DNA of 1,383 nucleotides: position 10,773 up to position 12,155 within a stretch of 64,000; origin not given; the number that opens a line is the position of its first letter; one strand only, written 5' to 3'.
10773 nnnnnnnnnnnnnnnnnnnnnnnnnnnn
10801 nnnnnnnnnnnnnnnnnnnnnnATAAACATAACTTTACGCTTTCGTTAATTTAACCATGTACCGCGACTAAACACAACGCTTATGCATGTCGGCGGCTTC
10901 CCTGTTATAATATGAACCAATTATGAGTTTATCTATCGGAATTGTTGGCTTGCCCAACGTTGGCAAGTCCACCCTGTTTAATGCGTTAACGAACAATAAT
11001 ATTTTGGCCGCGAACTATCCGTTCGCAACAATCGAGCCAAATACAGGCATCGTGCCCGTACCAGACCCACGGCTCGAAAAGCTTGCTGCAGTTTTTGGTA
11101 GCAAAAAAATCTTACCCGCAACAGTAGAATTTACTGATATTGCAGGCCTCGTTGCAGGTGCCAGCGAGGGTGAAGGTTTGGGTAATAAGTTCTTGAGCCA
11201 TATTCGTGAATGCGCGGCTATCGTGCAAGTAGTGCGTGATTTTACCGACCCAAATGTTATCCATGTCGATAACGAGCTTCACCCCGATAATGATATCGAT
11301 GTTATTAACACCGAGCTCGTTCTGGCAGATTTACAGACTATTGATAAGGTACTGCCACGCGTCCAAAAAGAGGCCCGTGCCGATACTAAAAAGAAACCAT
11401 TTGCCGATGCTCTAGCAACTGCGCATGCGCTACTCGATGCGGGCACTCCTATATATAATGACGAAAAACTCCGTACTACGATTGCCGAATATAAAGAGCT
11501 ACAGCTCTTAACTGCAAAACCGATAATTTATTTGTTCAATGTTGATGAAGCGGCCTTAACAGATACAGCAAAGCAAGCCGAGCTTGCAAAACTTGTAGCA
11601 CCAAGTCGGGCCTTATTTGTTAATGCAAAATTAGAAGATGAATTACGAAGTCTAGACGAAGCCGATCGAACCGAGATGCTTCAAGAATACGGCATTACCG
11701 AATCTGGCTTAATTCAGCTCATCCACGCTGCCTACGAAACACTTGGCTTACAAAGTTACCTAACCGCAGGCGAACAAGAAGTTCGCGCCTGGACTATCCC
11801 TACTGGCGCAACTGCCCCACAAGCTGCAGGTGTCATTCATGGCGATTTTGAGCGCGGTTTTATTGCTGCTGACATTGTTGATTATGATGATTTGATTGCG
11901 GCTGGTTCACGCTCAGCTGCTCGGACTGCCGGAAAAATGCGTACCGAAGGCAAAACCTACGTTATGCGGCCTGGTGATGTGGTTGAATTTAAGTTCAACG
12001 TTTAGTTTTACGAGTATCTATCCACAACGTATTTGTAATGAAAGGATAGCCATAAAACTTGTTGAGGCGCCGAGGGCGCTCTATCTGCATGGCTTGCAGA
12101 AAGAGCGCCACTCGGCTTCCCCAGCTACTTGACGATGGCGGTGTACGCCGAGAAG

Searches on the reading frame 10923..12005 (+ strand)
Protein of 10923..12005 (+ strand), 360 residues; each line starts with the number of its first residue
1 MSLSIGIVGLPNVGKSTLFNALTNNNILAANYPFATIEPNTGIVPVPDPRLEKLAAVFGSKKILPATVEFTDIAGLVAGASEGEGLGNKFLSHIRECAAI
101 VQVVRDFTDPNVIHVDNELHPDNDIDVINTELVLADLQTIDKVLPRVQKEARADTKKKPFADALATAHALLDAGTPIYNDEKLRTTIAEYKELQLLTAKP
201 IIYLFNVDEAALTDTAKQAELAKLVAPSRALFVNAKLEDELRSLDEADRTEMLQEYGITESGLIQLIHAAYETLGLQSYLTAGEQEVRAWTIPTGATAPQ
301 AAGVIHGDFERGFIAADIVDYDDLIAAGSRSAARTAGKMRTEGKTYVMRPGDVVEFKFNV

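Call 8: search_protein_families(library=pfam, proteins=[window:10923-12005:+], max_evalue=0.01)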
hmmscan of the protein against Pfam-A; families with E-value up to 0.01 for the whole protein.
window:10923-12005:+ (360 aa): 3 families
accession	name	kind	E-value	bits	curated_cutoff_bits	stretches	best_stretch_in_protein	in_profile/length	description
PF06071.19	YchF-GTPase_C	-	1.9e-35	121.3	27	1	276-359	1-84/84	Protein of unknown function (DUF933)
PF01926.29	MMR_HSR1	-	1.6e-21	77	21.9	1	5-119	2-96/113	50S ribosome-binding GTPase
PF02421.24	FeoB_N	-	2.3e-08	34.1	27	1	5-44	3-42/156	Ferrous iron transport protein B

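Call 25: find_related_loci(query=window:10923-12005:+, collection=genome_contigs, flank=10000)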
Query window:10923-12005:+ (360 aa) in genome_contigs; peptide patterns used: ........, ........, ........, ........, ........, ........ (x = any residue, [..] = any of these).
599 stretches matched a pattern (row limit reached: there are more); 523 encode a relative of the query (tblastn E <= 1e-3); the best 80 are kept; 80 distinct loci.
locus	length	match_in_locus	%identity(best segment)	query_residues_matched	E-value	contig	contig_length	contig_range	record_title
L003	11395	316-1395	78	1-360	0e+0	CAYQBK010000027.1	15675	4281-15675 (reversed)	MAG TPA_asm: uncultured Candidatus Saccharibacteria bacterium isolate SRP135725_co2_491 genome assembly, contig: k141_40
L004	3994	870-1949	78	1-360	0e+0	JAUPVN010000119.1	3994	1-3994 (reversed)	MAG: Patescibacteria group bacterium isolate erpe_2018_sw_30hr_WHONDRS-SW48-000095_B_bin.60 scaffold_954195, whole genom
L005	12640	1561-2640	77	1-360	0e+0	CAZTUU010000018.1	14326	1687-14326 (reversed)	MAG TPA_asm: uncultured Candidatus Saccharibacteria bacterium isolate SRP285395_co1_416 genome assembly, contig: NODE_67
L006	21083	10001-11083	76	1-360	0e+0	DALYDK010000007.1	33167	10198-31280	MAG TPA_asm: Candidatus Saccharibacteria bacterium isolate CTOTU14225 NODE_271_length_33167_cov_10.327374, whole genome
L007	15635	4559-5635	73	1-360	1e-174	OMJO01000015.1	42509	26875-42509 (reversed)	bacterium isolate AM_1205 genome assembly, contig: k99_374820, whole genome shotgun sequence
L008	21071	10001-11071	73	2-360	2e-174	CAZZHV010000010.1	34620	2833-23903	MAG TPA_asm: uncultured Candidatus Saccharibacteria bacterium isolate SRP200132_co1_55 genome assembly, contig: NODE_211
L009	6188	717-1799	72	1-360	1e-174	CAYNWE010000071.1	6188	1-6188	MAG TPA_asm: uncultured Candidatus Saccharibacteria bacterium isolate binchicken_co328_38 genome assembly, contig: NODE_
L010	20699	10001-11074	71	1-360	8e-173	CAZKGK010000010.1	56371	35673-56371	MAG TPA_asm: uncultured Candidatus Saccharibacteria bacterium isolate SRP200132_co1_660 genome assembly, contig: NODE_85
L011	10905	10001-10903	85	1-301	2e-172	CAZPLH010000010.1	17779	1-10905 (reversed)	MAG TPA_asm: uncultured Candidatus Saccharibacteria bacterium isolate SRP296810_co1_266 genome assembly, contig: NODE_32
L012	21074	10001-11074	71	1-360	4e-171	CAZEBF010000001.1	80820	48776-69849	MAG TPA_asm: uncultured Candidatus Saccharibacteria bacterium isolate SRP286056_co1_136 genome assembly, contig: NODE_24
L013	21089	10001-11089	71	1-360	6e-171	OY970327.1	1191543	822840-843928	MAG: Candidatus Saccharimonadia bacterium isolate MFD01275.bin.c.7 genome assembly, chromosome: 1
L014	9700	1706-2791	72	2-360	1e-170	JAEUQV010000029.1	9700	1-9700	MAG: Candidatus Saccharibacteria bacterium isolate new MAG-260 k141_332047, whole genome shotgun sequence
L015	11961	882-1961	71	3-360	2e-170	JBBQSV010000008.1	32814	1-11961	MAG: Candidatus Saccharimonadales bacterium isolate Co_metawrap_1778 Cmw_1778_k141_13645297_length_32814_cov_10.9988, wh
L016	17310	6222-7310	70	1-360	4e-170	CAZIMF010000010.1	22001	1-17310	MAG TPA_asm: uncultured Candidatus Saccharibacteria bacterium isolate SRP200132_co1_3 genome assembly, contig: NODE_4103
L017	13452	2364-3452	70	1-360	4e-170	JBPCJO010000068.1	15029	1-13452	MAG: Candidatus Saccharimonadales bacterium isolate TH_ant_mag_28 S1Ck127_4993860_flag_0_multi_10.5612_len_15029, whole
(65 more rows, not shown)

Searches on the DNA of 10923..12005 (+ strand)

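Call 46: search_rna_families(sources=[L079, L080, L001], threshold=evalue, max_evalue=1)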
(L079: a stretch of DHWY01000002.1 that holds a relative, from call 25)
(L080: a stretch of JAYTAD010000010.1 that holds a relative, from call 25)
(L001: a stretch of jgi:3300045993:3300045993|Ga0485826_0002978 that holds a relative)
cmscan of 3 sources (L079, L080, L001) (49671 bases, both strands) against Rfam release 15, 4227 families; matches with E-value up to 1: 0.
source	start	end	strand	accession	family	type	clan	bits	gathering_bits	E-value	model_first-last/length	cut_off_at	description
